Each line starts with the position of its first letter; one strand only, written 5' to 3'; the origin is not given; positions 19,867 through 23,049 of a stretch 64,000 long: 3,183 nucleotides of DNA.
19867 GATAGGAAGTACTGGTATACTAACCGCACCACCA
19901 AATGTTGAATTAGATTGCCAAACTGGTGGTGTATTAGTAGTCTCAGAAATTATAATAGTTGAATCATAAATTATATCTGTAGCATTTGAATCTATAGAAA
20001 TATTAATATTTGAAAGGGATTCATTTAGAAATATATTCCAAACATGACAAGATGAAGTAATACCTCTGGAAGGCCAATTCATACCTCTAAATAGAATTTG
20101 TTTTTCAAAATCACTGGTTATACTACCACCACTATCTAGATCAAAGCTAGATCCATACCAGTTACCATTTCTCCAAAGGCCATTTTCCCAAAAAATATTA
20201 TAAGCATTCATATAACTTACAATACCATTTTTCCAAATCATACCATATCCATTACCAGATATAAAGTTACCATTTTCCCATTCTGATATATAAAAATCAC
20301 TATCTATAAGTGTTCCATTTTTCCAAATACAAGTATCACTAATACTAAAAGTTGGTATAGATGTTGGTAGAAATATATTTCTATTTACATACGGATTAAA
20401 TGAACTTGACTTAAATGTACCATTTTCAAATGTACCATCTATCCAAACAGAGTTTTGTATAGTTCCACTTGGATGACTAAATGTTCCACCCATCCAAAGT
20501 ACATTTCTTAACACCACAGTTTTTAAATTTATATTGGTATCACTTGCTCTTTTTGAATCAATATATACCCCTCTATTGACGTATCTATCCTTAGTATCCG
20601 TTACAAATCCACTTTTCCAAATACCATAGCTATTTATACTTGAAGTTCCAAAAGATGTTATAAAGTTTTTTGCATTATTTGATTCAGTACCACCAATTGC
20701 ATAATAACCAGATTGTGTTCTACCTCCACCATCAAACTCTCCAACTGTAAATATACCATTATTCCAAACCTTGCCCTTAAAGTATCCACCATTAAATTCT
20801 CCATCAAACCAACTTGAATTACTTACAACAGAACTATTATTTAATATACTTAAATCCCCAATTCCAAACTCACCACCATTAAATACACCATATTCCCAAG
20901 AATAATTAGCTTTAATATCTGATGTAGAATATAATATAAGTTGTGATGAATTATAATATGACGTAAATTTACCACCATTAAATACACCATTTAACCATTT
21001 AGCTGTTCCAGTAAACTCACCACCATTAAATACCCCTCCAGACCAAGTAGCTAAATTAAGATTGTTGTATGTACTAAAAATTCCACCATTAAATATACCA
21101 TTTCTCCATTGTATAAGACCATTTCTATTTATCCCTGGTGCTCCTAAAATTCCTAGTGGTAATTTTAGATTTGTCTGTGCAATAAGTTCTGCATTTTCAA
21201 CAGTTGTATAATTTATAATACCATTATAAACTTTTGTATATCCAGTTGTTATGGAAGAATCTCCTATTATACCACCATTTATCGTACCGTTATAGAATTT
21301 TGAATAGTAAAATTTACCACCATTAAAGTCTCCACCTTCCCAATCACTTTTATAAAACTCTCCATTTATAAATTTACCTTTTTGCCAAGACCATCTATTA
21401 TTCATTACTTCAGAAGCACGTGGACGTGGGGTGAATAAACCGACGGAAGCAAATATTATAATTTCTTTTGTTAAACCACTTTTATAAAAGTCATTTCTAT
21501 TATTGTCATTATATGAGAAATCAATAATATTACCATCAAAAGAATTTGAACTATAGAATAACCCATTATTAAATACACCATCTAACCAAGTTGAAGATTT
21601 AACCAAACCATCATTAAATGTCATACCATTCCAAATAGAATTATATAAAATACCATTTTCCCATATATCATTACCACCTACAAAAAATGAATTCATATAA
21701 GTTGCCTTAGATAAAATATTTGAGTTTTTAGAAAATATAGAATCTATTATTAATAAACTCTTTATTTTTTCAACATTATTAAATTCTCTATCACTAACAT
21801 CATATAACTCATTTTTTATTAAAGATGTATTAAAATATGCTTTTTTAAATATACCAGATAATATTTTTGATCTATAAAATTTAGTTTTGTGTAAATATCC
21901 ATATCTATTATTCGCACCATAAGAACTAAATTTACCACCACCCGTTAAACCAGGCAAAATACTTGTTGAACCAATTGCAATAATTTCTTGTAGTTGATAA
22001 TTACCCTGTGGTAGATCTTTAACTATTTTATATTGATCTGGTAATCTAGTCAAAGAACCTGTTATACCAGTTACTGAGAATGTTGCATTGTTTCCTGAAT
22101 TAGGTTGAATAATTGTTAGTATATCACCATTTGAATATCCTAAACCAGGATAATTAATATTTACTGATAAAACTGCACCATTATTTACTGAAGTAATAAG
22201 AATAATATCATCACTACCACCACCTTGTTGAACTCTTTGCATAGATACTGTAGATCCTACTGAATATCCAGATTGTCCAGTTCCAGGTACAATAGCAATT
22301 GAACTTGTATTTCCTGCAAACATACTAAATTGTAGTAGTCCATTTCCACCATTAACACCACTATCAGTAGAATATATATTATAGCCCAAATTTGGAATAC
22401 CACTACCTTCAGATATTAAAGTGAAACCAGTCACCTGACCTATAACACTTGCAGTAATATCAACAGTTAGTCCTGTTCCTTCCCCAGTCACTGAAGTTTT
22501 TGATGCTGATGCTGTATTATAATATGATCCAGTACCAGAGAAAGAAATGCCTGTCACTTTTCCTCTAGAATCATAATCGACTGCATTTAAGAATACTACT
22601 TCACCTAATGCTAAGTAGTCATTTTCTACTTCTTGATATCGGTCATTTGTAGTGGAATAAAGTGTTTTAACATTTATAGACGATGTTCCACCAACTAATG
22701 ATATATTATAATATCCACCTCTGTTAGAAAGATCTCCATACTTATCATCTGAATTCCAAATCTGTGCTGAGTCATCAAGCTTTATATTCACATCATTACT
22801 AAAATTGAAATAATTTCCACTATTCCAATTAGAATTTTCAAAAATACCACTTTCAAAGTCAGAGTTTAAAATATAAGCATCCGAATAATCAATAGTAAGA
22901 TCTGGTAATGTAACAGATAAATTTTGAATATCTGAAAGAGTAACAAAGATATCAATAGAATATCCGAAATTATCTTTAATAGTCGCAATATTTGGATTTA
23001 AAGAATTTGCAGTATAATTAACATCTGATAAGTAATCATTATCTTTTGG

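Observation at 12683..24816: Novel W-x-(N/D)G-x-F-NGG-x-F repeat shared by two giant structural proteins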

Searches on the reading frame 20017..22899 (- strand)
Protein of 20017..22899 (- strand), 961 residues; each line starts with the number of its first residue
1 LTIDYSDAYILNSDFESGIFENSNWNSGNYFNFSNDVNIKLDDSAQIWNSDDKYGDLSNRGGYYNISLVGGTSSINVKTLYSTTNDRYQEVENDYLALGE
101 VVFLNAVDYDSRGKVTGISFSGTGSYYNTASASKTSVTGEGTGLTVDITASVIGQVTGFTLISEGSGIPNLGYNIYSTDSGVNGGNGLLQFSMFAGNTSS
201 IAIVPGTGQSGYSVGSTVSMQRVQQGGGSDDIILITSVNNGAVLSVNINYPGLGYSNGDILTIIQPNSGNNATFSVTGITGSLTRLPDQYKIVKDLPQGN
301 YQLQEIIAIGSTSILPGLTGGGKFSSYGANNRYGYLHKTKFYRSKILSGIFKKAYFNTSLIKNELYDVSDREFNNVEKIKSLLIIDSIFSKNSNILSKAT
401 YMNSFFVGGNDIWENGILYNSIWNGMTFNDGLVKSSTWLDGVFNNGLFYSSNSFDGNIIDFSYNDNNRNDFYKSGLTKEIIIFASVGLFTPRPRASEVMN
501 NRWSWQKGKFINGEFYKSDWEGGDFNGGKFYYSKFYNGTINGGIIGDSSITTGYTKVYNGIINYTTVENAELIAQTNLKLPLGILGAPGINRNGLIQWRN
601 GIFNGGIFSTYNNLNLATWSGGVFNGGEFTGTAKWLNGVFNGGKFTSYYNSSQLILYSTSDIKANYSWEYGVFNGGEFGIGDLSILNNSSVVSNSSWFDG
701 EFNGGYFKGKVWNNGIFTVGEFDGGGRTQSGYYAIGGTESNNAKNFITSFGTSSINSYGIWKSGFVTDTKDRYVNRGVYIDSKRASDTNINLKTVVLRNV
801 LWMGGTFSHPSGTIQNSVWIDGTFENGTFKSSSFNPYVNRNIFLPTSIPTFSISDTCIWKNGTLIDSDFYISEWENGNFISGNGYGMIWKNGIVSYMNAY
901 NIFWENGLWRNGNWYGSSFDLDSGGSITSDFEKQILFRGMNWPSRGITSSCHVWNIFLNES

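Call 29: predict_structure(alignment_id=A1)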
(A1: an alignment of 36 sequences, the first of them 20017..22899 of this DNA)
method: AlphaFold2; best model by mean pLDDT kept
length: 961 residues; sequences in the alignment: 36
mean_pLDDT: 78.6   pTM: 0.69
mean pLDDT of the five models: 78.6, 76.7, 75.7, 75.3, 72.1
residues with pLDDT >= 90: 311; 70-90: 411; 50-70: 129; < 50: 110
segments of 3 or more residues with pLDDT < 50: 44-59, 459-469, 473-500, 579-591, 685-690, 728-730, 775-790, 949-953, 958-961
pLDDT, mean of each block of 10 residues (from residue 1): 54 63 83 73 47 38 81 87 54 78 89 90 84 76 85 86 78 79 65 84 79 83 77 87 89 88 74 90 90 85 88 86 80 80 90 90 83 84 88 88 86 90 90 91 95 68 39 40 41 38 85 96 94 94 93 92 95 74 38 83 95 90 95 95 92 66 89 93 53 84 92 92 73 63 78 70 87 42 38 84 92 93 94 88 72 83 93 90 87 87 80 66 73 81 56 47 37
secondary structure, 60 per line:
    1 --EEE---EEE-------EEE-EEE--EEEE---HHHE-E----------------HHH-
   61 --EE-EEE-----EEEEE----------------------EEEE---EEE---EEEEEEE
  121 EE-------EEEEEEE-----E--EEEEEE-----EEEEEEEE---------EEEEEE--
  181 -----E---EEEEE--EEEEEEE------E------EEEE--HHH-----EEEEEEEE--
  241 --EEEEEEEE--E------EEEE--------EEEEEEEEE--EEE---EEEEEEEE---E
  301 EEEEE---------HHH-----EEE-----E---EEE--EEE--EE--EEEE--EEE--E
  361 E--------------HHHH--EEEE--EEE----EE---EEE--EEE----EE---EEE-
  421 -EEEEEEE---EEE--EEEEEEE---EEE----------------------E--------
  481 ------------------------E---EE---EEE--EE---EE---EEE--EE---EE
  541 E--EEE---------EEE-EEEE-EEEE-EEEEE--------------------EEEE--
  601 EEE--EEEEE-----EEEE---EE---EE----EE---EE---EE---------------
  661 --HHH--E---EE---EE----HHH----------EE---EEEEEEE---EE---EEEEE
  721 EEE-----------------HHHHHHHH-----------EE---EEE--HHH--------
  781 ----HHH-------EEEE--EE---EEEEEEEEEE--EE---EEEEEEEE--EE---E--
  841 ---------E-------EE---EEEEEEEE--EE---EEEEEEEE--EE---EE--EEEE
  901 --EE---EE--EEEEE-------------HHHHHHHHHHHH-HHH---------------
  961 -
elements in order (helices of 4 or more, strands of 3 or more residues): E3-5 E9-11 E19-21 E23-25 E28-31 E66-68 E74-78 E101-104 E108-110 E114-122 E130-136 E145-150 E156-163 E173-178 E190-194 E197-203 E217-220 E231-238 E243-250 E260-263 E272-280 E283-285 E289-296 E300-305 E323-325 E335-337 E340-342 E349-352 E355-357 H376-379 E382-385 E388-390 E400-402 E405-407 E417-419 E422-428 E432-434 E437-443 E447-449 E514-516 E529-531 E539-541 E544-546 E556-558 E560-563 E565-568 E570-574 E595-598 E601-603 E606-610 E616-619 E701-707 E716-723 H741-748 E765-767 E795-798 E806-815 E823-830 E863-870 E878-885 E897-900 E912-916 H930-941

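Call 46: search_solved_structures(query=A1, max_evalue=10)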
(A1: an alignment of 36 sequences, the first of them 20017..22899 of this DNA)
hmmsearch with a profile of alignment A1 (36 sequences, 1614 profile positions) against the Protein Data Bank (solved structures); distinct sequences matched with E-value up to 10: 10.
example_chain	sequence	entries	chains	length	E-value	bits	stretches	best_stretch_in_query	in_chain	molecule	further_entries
8jle_A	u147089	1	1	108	0.01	16.5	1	430-484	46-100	Synaptic vesicle glycoprotein 2A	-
8jlg_A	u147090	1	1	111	0.011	16.4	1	430-484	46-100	Synaptic vesicle glycoprotein 2A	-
7uia_C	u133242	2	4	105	0.026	15.2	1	423-484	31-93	SV2Ac | SV2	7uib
9okf_A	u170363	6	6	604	0.13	12.8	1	430-484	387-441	Synaptic vesicle glycoprotein 2A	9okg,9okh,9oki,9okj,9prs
8uo9_A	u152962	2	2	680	0.15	12.6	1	430-484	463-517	Synaptic vesicle glycoprotein 2A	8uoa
9ntc_A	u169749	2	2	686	0.16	12.6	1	430-484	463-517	Synaptic vesicle glycoprotein 2A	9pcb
9pc9_A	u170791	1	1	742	0.17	12.5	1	430-484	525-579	Synaptic vesicle glycoprotein 2A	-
8jlc_A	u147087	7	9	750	0.17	12.4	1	430-484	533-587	Synaptic vesicle glycoprotein 2A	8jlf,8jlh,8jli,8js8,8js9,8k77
8yf0_B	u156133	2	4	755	0.18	12.4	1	430-484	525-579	Synaptic vesicle glycoprotein 2A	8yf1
9fyq_A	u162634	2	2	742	0.2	12.2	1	430-484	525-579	Synaptic vesicle glycoprotein 2A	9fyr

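Call 47: find_related_loci(query=A1, collection=genome_contigs, flank=3000)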
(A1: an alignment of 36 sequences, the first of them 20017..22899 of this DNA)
Query A1 (961 aa) in genome_contigs; peptide patterns used: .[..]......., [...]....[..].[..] (x = any residue, [..] = any of these).
66 stretches matched a pattern; 1 encode a relative of the query (tblastn E <= 1e-3); 1 distinct loci.
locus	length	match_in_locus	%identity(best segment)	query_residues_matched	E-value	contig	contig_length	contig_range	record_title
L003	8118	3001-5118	45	3-957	5e-156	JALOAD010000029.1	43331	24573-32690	MAG: Candidatus Muiribacterium halophilum isolate SO_2017_LW2 bin 137 scaffold_290_c4_LW138R_2017, whole genome shotgun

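Call 55: fold_search(model_id=the predicted structure, library=pdb)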
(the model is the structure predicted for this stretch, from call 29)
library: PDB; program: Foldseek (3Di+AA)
matches with E <= 10: 257; with E <= 0.001: 0
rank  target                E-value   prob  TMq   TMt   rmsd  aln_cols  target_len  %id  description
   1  3ak5_A                6.7e-02  0.15  0.18  0.18  24.9      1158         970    9  Hemoglobin protease (Hbp) passenger missing domain-2 (released 2010-10-06)
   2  5dzf_A                1.7e-01  0.05  0.04  0.12  30.6       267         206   10  Crystal Structure of the catalytic nucleophile mutant of VvEG16 in complex with a mixed-linkage glucan octasaccharide (released 2016-09-21)
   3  5j44_A                2.5e-01  0.08  0.16  0.15  23.1      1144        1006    8  Crystal structure of the Secreted Extracellular protein A (SepA) from Shigella flexneri (released 2017-04-12)
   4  8xai_B                2.8e-01  0.02  0.03  0.08  26.5       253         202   13  Crystal structure of Protease CPAVM1 in Bacillus subtilis LjM2 (released 2024-06-19)
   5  3h09_B                2.9e-01  0.06  0.14  0.14  24.4      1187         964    8  The structure of Haemophilus influenzae IgA1 protease (released 2009-04-21)
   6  5dzf_B                4.2e-01  0.04  0.04  0.13  31.2       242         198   11  Crystal Structure of the catalytic nucleophile mutant of VvEG16 in complex with a mixed-linkage glucan octasaccharide (released 2016-09-21)
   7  7vul_A                4.4e-01  0.02  0.07  0.09  26.2       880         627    8  Structure of Klebsiella Phage P560 depolymerase (released 2022-11-16)
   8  2wis_B                5.7e-01  0.01  0.02  0.07  28.8       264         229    8  Fluorescent protein KillerRed in the bleached state (released 2009-08-11)
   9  3ak5_C                6.6e-01  0.06  0.18  0.18  24.5      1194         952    9  Hemoglobin protease (Hbp) passenger missing domain-2 (released 2010-10-06)
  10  5i4q_C                8.6e-01  0.05  0.04  0.17  19.2       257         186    7  Contact-dependent inhibition system from Escherichia coli NC101 - ternary CdiA/CdiI/EF-Tu complex (domains 2 and 3) (released 2017-06-28)
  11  5dzg_A                8.6e-01  0.03  0.04  0.13  31.2       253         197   11  Crystal Structure of the catalytic nucleophile mutant of VvEG16 in complex with a xyloglucan tetradecasaccharide (released 2016-09-21)
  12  3d6e_A                9.1e-01  0.02  0.03  0.10  30.8       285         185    7  Crystal structure of the engineered 1,3-1,4-beta-glucanase protein from Bacillus licheniformis (released 2009-05-19)
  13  8rdv_H                1.2e+00  0.04  0.05  0.16  19.9       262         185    8  Cryo-EM structure of P. urativorans 70S ribosome in complex with hibernation factor Balon, mRNA and P-site tRNA (struc (released 2024-02-21)
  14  8rd8_H                1.2e+00  0.03  0.04  0.15  19.2       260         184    8  Cryo-EM structure of P. urativorans 70S ribosome in complex with hibernation factors Balon and RaiA (structure 1). (released 2024-02-21)
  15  8c6i_A                1.2e+00  0.02  0.09  0.08  24.5       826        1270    7  TMEM2 ectodomain (released 2023-02-01)
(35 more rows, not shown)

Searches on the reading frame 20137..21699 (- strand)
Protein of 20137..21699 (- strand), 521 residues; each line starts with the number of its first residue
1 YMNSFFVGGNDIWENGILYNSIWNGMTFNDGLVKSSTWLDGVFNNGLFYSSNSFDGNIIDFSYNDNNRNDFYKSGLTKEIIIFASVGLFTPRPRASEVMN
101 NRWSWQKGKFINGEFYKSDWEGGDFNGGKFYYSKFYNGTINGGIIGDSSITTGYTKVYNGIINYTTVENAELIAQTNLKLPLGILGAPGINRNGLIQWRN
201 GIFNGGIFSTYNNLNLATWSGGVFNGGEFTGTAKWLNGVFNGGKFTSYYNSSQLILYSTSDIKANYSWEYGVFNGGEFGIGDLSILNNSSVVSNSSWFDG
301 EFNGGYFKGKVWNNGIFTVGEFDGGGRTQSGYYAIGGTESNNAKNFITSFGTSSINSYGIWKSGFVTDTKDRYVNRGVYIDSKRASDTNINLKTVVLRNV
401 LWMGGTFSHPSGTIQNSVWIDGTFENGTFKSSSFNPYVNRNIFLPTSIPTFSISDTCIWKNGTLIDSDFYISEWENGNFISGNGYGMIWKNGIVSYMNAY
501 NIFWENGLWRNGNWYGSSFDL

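Call 58: search_protein_families(library=pfam, alignment_id=A3, max_evalue=0.01)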
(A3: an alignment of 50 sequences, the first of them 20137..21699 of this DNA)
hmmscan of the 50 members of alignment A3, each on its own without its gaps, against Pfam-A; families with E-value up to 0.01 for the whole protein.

A. member 1, window:20137-21699:- (521 aa): 0 families

B. families by the number of members that match (of 50 scanned): 3 families
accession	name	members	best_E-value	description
PF23894.2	LD_SV2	19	1e-08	SV2A/B/C luminal domain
PF13599.13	Pentapeptide_4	18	8.4e-12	Pentapeptide repeat region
PF18104.7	Tudor_2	1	5.6e-05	Jumonji domain-containing protein 2A Tudor domain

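Call 66: search_protein_families(library=phrogs, alignment_id=A3, max_evalue=0.001)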
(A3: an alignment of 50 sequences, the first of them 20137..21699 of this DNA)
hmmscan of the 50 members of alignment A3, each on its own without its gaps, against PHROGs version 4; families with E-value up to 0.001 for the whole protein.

A. member 1, window:20137-21699:- (521 aa): 0 families

B. families by the number of members that match (of 50 scanned): 4 families
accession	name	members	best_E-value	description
phrog_15350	-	3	5.5e-08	-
phrog_12514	-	3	7.7e-05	-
phrog_24530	-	1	7.6e-05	-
phrog_14105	-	1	0.0008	-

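Call 76: search_protein_representatives(protein=window:20137-21699:-)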
Query: 521 residues. Proteins with E-value up to 0.001 (for the whole library): 194; up to 1e-10: 160; up to 1e-30: 125. The best 150 are listed.
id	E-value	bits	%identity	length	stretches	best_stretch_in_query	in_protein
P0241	8.1e-221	751.0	79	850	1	26-521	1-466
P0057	4.7e-145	500.9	61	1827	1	1-521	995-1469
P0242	4.1e-134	464.8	58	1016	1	1-521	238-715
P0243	6.9e-126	437.6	58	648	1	98-521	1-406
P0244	1.0e-125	437.0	53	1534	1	1-518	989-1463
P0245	1.9e-125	436.2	55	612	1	26-521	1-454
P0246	4.7e-124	431.5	48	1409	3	1-520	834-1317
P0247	2.1e-122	426.1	53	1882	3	1-520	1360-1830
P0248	4.2e-121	421.8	55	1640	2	192-519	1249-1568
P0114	6.7e-119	414.5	48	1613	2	1-520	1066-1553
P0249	7.5e-119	414.4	47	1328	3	99-519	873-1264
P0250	8.2e-119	414.2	49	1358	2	1-520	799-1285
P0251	1.5e-118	413.3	46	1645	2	1-518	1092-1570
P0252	2.1e-118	412.9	49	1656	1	1-520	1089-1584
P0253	5.2e-117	408.3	51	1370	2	4-521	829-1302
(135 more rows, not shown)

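Call 81: find_homologous_proteins(query=A3, max_evalue=0.001)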
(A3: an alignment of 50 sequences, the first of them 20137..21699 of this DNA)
Query A3 (50 sequences) (521 aa, profile of the alignment): 155 proteins with E <= 0.001 among 8000 candidates; the best 120 are listed.
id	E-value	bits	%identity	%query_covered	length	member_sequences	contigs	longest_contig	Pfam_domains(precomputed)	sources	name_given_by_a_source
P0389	7.1e-97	342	28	57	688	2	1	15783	-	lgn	-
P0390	2.2e-90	321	31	55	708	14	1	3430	PF13599.14,PF23894.3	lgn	-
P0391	6.4e-89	316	30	60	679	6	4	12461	PF13599.14,PF23894.3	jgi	jgi:hypothetical protein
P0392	9.7e-87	309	30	68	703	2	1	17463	PF13599.14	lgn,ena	-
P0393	9.3e-85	302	30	57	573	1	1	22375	PF23894.3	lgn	-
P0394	4.6e-80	287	26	80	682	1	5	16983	PF13599.14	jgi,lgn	-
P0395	7.6e-80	286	30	57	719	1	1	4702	-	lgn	-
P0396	1.3e-79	285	30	73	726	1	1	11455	PF13599.14,PF23894.3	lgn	-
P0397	1.7e-79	285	29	60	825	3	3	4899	PF13599.14,PF23894.3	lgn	-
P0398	1.2e-77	279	26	79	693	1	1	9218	PF13599.14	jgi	-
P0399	2.0e-77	278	49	98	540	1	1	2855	-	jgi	-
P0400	5.3e-77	277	26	88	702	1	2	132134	PF13599.14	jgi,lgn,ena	-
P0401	9.6e-76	272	29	57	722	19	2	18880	PF13599.14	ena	-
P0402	1.4e-75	272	31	63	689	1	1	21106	PF13599.14,PF23894.3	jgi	jgi:hypothetical protein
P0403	2.0e-74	268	29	57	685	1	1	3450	PF13599.14,PF23894.3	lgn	-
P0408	1.8e-70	255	32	58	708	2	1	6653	PF13599.14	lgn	-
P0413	2.4e-69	251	27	63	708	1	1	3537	PF13599.14,PF23894.3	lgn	-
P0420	8.2e-65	237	29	57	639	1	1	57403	PF13599.14,PF23894.3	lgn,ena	-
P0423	8.7e-64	233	30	53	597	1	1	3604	PF13599.14,PF23894.3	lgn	-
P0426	3.3e-60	221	29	62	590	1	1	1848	PF13599.14,PF23894.3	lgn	-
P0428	1.4e-59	219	30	63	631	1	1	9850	PF13599.14,PF23894.3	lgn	-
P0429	2.6e-58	215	31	61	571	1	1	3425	PF13599.14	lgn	-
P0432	2.8e-56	209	30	59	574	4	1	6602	PF13599.14,PF23894.3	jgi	-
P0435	3.1e-53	199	30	60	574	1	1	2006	PF13599.14,PF23894.3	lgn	-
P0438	2.3e-50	189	28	62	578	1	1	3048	PF13599.14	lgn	-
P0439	2.8e-50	189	28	59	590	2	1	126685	PF13599.14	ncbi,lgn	-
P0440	8.5e-50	187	31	42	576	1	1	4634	PF13599.14,PF23894.3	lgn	-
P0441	4.5e-48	182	30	59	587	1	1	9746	PF13599.14,PF23894.3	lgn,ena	-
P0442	2.3e-47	179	25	40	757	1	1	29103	PF13599.14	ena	-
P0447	1.2e-42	164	27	50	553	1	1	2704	PF13599.14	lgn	-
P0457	9.0e-35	138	26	66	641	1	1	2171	PF13599.14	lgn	-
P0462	1.6e-30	124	28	60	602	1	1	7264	PF13599.14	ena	-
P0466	2.2e-24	104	24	63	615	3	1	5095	PF13599.14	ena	-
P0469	2.4e-23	100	36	23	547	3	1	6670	PF13599.14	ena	-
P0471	1.7e-22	98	29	49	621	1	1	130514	PF13599.14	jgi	-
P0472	3.1e-22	97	26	54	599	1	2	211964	PF13599.14,PF23894.3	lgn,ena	-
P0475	2.0e-18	84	29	27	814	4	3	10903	PF17164.11,PF13599.14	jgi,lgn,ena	-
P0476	4.2e-18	83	25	57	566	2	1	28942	PF13576.13,PF13599.14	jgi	jgi:uncharacterized protein YjbI with pentapeptide repeats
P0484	7.8e-12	63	34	23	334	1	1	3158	PF13599.14,PF23894.3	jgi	jgi:uncharacterized protein YjbI with pentapeptide repeats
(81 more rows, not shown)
